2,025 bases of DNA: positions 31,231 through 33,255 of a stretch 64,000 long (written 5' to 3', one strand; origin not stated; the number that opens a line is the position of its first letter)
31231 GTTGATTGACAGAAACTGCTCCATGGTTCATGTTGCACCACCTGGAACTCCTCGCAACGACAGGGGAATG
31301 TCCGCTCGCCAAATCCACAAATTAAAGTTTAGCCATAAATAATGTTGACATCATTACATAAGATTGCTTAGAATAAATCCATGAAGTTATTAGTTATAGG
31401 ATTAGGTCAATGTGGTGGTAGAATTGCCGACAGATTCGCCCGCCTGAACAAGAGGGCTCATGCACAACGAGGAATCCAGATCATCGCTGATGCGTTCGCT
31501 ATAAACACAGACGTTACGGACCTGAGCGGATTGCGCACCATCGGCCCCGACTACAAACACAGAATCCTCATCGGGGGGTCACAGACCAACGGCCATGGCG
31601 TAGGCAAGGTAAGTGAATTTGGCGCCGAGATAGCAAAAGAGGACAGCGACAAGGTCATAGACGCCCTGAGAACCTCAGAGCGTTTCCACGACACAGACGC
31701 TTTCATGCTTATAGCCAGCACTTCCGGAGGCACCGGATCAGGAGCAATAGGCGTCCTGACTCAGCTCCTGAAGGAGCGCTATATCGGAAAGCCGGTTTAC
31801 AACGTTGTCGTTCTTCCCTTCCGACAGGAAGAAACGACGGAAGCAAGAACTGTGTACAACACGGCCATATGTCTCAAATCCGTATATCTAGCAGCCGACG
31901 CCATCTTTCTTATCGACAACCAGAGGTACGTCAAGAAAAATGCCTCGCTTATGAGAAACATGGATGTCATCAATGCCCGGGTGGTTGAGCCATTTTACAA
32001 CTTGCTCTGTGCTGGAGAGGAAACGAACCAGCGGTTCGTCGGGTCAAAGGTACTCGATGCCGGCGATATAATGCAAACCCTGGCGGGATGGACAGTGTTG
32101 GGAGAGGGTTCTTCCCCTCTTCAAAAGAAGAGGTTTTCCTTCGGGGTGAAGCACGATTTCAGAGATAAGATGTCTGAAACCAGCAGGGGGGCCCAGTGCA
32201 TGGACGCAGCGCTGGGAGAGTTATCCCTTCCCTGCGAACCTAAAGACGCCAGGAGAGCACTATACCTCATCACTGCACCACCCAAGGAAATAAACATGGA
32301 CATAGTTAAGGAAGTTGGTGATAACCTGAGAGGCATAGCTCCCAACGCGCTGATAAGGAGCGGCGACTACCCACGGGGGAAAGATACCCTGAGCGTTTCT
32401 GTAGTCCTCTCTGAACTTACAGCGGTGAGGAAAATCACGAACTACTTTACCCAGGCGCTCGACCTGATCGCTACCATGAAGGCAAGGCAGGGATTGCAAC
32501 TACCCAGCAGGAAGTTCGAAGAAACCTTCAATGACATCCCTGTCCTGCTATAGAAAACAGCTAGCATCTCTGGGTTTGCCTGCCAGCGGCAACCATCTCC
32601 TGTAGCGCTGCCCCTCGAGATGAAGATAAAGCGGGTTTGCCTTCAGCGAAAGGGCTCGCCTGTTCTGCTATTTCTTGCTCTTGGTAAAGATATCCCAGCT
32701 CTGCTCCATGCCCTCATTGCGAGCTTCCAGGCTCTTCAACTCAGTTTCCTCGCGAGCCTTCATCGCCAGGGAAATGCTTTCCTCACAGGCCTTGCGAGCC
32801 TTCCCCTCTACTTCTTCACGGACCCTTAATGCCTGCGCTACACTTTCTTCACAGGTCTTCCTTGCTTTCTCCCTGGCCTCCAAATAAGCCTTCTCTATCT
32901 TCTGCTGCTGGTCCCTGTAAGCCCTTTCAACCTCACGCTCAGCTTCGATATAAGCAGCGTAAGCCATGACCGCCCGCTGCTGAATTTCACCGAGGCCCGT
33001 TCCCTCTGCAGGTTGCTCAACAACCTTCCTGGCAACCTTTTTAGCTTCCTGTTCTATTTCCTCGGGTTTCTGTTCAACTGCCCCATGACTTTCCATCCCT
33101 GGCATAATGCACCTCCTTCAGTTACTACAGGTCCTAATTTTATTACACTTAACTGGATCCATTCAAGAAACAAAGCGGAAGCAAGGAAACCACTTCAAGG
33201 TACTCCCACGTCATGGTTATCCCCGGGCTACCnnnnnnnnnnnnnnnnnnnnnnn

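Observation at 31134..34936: Tubulin/CetZ-like GTPase with a convergent pair of repeat coiled-coil proteins: candidate novel bacterial cytoskeletal module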

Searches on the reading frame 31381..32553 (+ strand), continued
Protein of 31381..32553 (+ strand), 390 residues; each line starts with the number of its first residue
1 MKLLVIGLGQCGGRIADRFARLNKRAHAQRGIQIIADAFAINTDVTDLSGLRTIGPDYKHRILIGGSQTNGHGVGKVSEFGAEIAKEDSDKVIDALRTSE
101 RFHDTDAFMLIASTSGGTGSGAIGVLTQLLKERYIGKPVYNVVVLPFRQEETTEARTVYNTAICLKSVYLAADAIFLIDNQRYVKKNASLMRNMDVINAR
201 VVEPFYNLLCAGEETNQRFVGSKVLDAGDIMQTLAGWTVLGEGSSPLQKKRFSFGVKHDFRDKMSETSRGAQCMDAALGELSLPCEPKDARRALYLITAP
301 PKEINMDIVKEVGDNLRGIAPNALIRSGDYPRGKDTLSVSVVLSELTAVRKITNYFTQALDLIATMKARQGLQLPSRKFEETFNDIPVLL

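Call 80: find_encoding_contigs(protein=P0164, flank=5000, max_places=2)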
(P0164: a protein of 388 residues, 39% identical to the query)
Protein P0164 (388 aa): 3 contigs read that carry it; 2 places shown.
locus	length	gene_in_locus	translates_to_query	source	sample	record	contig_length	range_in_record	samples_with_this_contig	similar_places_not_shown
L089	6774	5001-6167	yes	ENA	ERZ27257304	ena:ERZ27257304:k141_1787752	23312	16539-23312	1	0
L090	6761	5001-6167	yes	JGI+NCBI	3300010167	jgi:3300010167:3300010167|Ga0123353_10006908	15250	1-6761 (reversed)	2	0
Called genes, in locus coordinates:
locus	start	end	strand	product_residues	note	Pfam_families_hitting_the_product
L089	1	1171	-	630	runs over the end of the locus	PF13187:Fer4_9 (faint), PF14691:Fer4_20, PF00070:Pyr_redox (faint), PF01266:DAO, PF01946:Thi4 (weak), PF07992:Pyr_redox_2, PF13450:NAD_binding_8, PF00037:Fer4 (weak), +3 more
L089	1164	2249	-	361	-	PF00146:NADHdh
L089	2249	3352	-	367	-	PF00346:Complex1_49kDa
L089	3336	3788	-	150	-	PF00329:Complex1_30kDa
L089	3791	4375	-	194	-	PF01058:Oxidored_q6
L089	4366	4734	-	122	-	PF00507:Oxidored_q4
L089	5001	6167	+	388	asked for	PF00091:Tubulin, PF21011:CetZ_C (weak)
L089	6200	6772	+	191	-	?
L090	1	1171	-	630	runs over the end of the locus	PF13187:Fer4_9 (faint), PF14691:Fer4_20, PF00070:Pyr_redox (faint), PF01266:DAO, PF01946:Thi4 (weak), PF07992:Pyr_redox_2, PF13450:NAD_binding_8, PF00037:Fer4 (weak), +3 more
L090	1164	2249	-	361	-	PF00146:NADHdh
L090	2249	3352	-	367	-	PF00346:Complex1_49kDa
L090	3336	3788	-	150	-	PF00329:Complex1_30kDa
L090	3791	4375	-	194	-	PF01058:Oxidored_q6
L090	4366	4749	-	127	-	PF00507:Oxidored_q4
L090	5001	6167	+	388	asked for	PF00091:Tubulin, PF21011:CetZ_C (weak)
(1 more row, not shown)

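Call 81: find_encoding_contigs(protein=P0171, flank=5000, max_places=2)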
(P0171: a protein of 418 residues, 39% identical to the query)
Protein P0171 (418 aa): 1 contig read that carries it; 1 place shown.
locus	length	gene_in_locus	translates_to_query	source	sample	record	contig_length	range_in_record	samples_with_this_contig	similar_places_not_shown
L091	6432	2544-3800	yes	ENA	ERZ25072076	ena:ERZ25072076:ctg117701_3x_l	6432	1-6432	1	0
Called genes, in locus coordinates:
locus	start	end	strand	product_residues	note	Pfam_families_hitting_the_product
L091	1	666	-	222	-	?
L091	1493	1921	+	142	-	-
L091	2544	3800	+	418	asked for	PF00091:Tubulin, PF21011:CetZ_C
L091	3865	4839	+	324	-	-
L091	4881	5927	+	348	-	PF13005:zf-IS66 (weak), PF03050:DDE_Tnp_IS66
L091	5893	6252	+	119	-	PF03050:DDE_Tnp_IS66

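Call 82: find_encoding_contigs(protein=P0165, flank=5000, max_places=2)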
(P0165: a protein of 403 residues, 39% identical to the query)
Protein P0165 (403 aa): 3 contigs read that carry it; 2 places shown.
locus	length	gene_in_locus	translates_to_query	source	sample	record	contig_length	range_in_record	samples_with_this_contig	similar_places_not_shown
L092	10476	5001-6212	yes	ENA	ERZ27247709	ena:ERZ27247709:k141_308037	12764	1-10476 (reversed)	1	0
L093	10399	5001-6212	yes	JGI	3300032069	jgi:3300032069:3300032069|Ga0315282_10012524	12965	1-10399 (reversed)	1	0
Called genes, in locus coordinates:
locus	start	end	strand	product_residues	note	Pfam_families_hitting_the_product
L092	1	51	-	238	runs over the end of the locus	PF00005:ABC_tran, PF02463:SMC_N (faint), PF13304:AAA_21 (faint)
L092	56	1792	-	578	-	PF25917:BSH_RND (faint), PF25973:BSH_CzcB (faint), PF25881:HH_YBHG (faint), PF25990:Beta-barrel_YknX (faint), PF25954:Beta-barrel_RND_2 (weak), PF25967:RND-MFP_C (weak), PF25989:YknX_C (weak)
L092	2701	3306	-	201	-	PF14528:LAGLIDADG_3 (faint)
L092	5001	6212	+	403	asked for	PF00091:Tubulin, PF21011:CetZ_C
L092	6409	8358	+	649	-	PF07728:AAA_5 (weak), PF13191:AAA_16 (faint), PF00004:AAA, PF17862:AAA_lid_3, PF01434:Peptidase_M41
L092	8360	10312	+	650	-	PF00004:AAA, PF17862:AAA_lid_3, PF01434:Peptidase_M41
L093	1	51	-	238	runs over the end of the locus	PF00005:ABC_tran, PF02463:SMC_N (faint), PF13304:AAA_21 (faint)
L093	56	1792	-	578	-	PF25917:BSH_RND (faint), PF25973:BSH_CzcB (faint), PF25881:HH_YBHG (faint), PF25990:Beta-barrel_YknX (faint), PF25954:Beta-barrel_RND_2 (weak), PF25967:RND-MFP_C (weak), PF25989:YknX_C (weak)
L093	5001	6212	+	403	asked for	PF00091:Tubulin, PF21011:CetZ_C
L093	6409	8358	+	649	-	PF07728:AAA_5 (weak), PF13191:AAA_16 (faint), PF00004:AAA, PF17862:AAA_lid_3, PF01434:Peptidase_M41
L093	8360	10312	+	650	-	PF00004:AAA, PF17862:AAA_lid_3, PF01434:Peptidase_M41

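Call 83: find_encoding_contigs(protein=P0182, flank=5000, max_places=2)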
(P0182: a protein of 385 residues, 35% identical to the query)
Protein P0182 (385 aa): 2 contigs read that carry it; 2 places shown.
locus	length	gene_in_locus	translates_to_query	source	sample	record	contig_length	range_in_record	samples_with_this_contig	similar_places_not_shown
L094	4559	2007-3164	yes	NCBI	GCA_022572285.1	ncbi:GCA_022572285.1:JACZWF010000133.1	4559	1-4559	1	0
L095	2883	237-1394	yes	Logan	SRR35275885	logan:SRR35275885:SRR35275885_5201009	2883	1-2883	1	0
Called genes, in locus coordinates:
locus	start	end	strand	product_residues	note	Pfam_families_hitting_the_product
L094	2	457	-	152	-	?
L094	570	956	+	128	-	PF04930:FUN14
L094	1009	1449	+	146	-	-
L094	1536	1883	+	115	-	-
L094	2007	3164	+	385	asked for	PF00091:Tubulin, PF21011:CetZ_C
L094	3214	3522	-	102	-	PF07883:Cupin_2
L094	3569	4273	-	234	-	PF05116:S6PP, PF08282:Hydrolase_3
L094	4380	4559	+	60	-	?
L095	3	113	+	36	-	?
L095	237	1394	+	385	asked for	PF00091:Tubulin, PF21011:CetZ_C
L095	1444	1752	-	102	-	PF07883:Cupin_2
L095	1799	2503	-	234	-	PF05116:S6PP, PF08282:Hydrolase_3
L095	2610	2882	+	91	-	?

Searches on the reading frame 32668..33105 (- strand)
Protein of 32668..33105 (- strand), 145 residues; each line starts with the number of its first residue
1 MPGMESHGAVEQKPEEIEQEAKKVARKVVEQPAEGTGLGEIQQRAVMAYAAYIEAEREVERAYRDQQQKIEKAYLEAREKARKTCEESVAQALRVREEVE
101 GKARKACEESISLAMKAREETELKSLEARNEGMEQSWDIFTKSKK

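Call 3: search_protein_families(library=pfam, proteins=[window:32668-33105:-], max_evalue=1)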
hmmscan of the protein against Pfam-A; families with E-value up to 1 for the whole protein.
window:32668-33105:- (145 aa): 2 families
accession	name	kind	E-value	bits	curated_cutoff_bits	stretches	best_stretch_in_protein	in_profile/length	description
PF16715.11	CDPS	-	0.56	10.3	27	0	56-104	109-156/220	Cyclodipeptide synthase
PF03357.26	Snf7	-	0.84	9.7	27.3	1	54-133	8-87/171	Snf7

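Call 4: search_protein_families(library=ncbifam, proteins=[window:32668-33105:-], max_evalue=1)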
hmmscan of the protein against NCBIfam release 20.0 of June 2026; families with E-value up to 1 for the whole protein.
window:32668-33105:- (145 aa): 5 families
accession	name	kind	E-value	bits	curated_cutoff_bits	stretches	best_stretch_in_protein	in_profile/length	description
NF009207.0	PRK12556.1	equivalog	0.039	12.8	479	1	26-91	259-324/332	tryptophan--tRNA ligase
NF006854.0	PRK09358.3-1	equivalog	0.099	11.7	530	1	71-121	115-166/344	adenosine deaminase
TIGR00939.1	2a57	subfamily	0.38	9.4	297.5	1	68-143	198-271/439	nucleoside Transporter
TIGR02926.1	AhaH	equivalog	0.5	10.6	48.5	0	11-31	19-39/85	ATP synthase archaeal subunit H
NF000997.0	PRK00106.1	equivalog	0.61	8.5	937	1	31-136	31-133/535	ribonuclease Y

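Call 31: search_solved_structures(query=A1, max_evalue=1)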
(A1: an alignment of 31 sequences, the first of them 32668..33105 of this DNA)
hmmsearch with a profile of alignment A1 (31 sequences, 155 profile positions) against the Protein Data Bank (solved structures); distinct sequences matched with E-value up to 1: 10.
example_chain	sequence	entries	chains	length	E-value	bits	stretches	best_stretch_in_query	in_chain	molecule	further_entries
8ek4_A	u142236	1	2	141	0.0026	21.1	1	63-138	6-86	Ice-binding protein TIP-99a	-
8rvk_A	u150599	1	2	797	0.01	19.1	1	48-69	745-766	Maltodextrin phosphorylase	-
1l5v_A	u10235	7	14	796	0.01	19.1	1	48-69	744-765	MALTODEXTRIN PHOSPHORYLASE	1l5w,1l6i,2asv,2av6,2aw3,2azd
1e4o_A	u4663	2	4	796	0.011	19.1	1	48-69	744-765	MALTODEXTRIN PHOSPHORYLASE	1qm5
2ecp_A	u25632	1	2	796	0.011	19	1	48-69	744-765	MALTODEXTRIN PHOSPHORYLASE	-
1ahp_A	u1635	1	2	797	0.011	19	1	48-69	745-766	E.COLI MALTODEXTRIN PHOSPHORYLASE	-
9bqx_A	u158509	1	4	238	0.053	16.8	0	71-147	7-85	Amphiphysin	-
4uos_A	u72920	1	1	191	0.056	16.7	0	67-138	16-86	DESIGNED HELICAL BUNDLE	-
2hz8_A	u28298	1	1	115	0.23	14.8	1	65-130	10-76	De novo designed diiron protein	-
9o19_X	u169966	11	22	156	0.85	12.9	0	66-132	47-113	ATP synthase subunit b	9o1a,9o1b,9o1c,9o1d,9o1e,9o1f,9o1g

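Call 33: search_protein_families(library=pfam, alignment_id=A1, max_evalue=0.1)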
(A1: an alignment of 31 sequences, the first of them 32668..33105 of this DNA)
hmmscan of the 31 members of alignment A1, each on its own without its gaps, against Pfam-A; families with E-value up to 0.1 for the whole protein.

A. member 1, window:32668-33105:- (145 aa): 0 families

B. families by the number of members that match (of 31 scanned): 29 families (the first 25 are shown)
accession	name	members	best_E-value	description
PF19753.4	DUF6240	7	6.1e-06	Family of unknown function (DUF6240)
PF03952.21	Enolase_N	2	0.0028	Enolase, N-terminal domain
PF15825.10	FAM25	2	0.012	FAM25 family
PF03568.22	Peptidase_C50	2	0.048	Peptidase family C50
PF21183.3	HAT1_C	1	0.00073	Histone acetyltransferase type B catalytic subunit, C-terminal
PF02841.20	GBP_C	1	0.0082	Guanylate-binding protein, C-terminal domain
PF09731.14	Mitofilin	1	0.0084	Mitochondrial inner membrane protein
PF20363.3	DUF6658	1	0.013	Family of unknown function (DUF6658)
PF15293.11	NUFIP2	1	0.016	FMR1-interacting protein 2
PF14713.11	DUF4464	1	0.018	Domain of unknown function (DUF4464)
PF05811.18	DUF842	1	0.022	Eukaryotic protein of unknown function (DUF842)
PF13339.11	AATF-Che1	1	0.022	Apoptosis antagonizing transcription factor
PF11560.13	LAP2alpha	1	0.023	Lamina-associated polypeptide 2 alpha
PF05960.17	DUF885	1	0.03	Bacterial protein of unknown function (DUF885)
PF01895.24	PhoU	1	0.038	PhoU domain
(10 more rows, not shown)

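Call 36: find_homologous_proteins(query=A1, max_evalue=0.001)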
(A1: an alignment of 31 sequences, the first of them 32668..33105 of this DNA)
Query A1 (31 sequences) (145 aa, profile of the alignment): 24 proteins with E <= 0.001 among 8000 candidates.
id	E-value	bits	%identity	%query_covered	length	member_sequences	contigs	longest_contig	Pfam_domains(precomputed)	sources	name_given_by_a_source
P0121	6.8e-41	158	50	90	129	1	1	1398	-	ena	-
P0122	1.1e-40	157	78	100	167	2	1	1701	-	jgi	-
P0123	1.6e-38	150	49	74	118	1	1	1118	-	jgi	jgi:phage shock protein A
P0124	7.0e-38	148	74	100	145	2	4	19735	-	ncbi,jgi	jgi:hypothetical protein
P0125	3.4e-37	146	47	90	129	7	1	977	-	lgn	-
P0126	4.8e-36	142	52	74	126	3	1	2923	-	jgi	-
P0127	4.9e-36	142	55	74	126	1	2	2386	-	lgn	-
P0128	4.1e-35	139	48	88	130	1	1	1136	-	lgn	-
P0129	8.8e-35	138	38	74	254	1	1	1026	PF00091.32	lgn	-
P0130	9.1e-34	135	45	88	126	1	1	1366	-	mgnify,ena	mgnify:CR=1 FL=1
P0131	5.9e-32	129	47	74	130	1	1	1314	-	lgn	-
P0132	1.6e-30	124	34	70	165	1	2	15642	-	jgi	jgi:hypothetical protein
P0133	1.6e-29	121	33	70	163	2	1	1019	-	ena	-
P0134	7.3e-23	99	24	74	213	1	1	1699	-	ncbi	-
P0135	1.6e-21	95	25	66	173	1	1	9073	-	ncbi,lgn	-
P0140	1.5e-17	82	31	69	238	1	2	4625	-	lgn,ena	-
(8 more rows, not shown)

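Call 60: find_encoding_contigs(protein=P0135, flank=6000, max_places=3)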
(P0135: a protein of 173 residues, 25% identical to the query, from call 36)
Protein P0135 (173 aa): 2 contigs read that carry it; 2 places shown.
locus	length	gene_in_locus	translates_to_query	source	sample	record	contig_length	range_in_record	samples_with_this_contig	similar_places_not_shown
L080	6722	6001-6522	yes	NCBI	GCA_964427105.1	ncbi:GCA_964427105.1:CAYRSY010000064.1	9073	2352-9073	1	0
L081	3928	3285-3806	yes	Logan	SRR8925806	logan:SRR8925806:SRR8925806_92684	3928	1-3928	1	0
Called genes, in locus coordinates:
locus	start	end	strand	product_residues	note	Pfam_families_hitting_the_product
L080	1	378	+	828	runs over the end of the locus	PF02861:Clp_N, PF02861:Clp_N, PF00004:AAA, PF17871:AAA_lid_9, PF00004:AAA, PF07724:AAA_2, PF07728:AAA_5, PF10431:ClpB_D2-small, +7 more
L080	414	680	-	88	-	-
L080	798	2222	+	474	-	PF18073:Zn_ribbon_LapB, PF13481:AAA_25, PF03796:DnaB_C (weak), PF06745:ATPase (weak), PF13191:AAA_16 (weak), PF13401:AAA_22 (faint), PF13541:ChlI, PF05362:Lon_C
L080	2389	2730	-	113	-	-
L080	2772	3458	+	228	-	PF01128:IspD, PF12804:NTP_transf_3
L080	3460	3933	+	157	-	PF02542:YgbB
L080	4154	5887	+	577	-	-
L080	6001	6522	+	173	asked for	-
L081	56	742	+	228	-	PF01128:IspD, PF12804:NTP_transf_3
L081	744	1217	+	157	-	PF02542:YgbB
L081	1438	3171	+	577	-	-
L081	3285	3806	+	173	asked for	-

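Call 61: find_encoding_contigs(protein=P0132, flank=6000, max_places=3)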
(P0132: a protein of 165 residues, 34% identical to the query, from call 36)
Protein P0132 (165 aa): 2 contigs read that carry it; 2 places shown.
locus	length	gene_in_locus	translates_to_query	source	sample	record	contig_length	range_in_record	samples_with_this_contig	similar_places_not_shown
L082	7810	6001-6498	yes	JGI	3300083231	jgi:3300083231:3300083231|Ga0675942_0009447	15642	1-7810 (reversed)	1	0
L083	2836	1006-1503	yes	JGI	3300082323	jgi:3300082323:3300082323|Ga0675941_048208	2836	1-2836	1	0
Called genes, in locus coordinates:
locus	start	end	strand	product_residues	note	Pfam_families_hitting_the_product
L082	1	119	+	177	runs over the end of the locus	-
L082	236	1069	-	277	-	PF13476:AAA_23 (faint), PF00005:ABC_tran, PF12399:BCA_ABC_TP_C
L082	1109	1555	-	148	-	PF01475:FUR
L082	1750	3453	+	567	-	PF00512:HisKA (weak), PF02518:HATPase_c, PF00072:Response_reg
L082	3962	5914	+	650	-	-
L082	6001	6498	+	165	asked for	-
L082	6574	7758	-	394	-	PF00091:Tubulin, PF21011:CetZ_C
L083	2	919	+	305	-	?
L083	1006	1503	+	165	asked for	-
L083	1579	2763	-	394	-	PF00091:Tubulin, PF21011:CetZ_C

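Call 62: find_encoding_contigs(protein=P0140, flank=6000, max_places=3)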
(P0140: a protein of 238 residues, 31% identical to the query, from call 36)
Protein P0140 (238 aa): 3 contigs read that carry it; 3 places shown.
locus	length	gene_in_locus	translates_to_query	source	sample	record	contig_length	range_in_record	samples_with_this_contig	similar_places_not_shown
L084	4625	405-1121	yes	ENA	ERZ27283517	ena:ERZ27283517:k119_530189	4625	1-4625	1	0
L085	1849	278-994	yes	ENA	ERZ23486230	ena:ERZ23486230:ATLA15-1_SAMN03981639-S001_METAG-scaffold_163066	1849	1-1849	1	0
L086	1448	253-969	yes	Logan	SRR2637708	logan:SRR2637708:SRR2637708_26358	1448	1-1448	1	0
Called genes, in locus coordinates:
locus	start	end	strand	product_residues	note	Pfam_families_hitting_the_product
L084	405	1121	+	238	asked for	-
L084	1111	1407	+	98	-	-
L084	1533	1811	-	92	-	-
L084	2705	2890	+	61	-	-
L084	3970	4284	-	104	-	PF00565:SNase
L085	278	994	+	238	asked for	-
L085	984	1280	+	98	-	-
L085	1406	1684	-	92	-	-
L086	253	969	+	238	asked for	-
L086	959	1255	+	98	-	-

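Call 64: search_protein_families(library=phrogs, proteins=[window:32668-33105:-], max_evalue=0.01)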
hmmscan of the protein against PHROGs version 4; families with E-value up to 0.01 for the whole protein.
window:32668-33105:- (145 aa): 0 families

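Call 65: search_protein_families(library=padloc, proteins=[window:32668-33105:-], max_evalue=0.01)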
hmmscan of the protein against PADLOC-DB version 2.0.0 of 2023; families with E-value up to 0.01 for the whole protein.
window:32668-33105:- (145 aa): 1 family
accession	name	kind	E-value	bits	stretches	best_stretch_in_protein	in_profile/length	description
PDLC00252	LmuB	-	0.0015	15.3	1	50-131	201-281/554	AAA ATPase domain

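Call 90: find_related_loci(query=A1, collection=metagenome_contigs, flank=4000)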
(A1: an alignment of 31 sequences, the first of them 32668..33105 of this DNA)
Query A1 (145 aa) in metagenome_contigs; peptide patterns used: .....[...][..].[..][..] (x = any residue, [..] = any of these).
553 stretches matched a pattern; 462 encode a relative of the query (tblastn E <= 1e-3); the best 80 are kept; 80 distinct loci.
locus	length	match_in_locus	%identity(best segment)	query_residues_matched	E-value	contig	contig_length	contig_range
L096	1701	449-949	78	1-145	5e-80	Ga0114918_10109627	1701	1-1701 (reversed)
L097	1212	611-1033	58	1-145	3e-45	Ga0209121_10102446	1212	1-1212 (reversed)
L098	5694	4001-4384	59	15-145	4e-40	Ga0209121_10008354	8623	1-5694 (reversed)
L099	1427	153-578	52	1-145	6e-34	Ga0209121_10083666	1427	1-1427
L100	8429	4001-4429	44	26-145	1e-33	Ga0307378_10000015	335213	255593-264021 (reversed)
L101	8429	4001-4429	45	26-145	3e-32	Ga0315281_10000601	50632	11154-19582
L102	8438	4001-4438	45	18-144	4e-32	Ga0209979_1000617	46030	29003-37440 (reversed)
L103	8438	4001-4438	47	18-144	9e-32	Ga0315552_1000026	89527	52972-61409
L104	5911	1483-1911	43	26-145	2e-31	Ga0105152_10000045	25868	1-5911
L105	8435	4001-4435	47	18-143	2e-31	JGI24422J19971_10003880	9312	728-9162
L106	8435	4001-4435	47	18-143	2e-31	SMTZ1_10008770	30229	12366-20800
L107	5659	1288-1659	50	19-145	3e-31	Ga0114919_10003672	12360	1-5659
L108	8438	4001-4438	44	18-144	9e-31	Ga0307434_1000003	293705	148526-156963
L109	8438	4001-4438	44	18-144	9e-31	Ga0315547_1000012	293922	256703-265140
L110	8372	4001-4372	50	19-145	5e-31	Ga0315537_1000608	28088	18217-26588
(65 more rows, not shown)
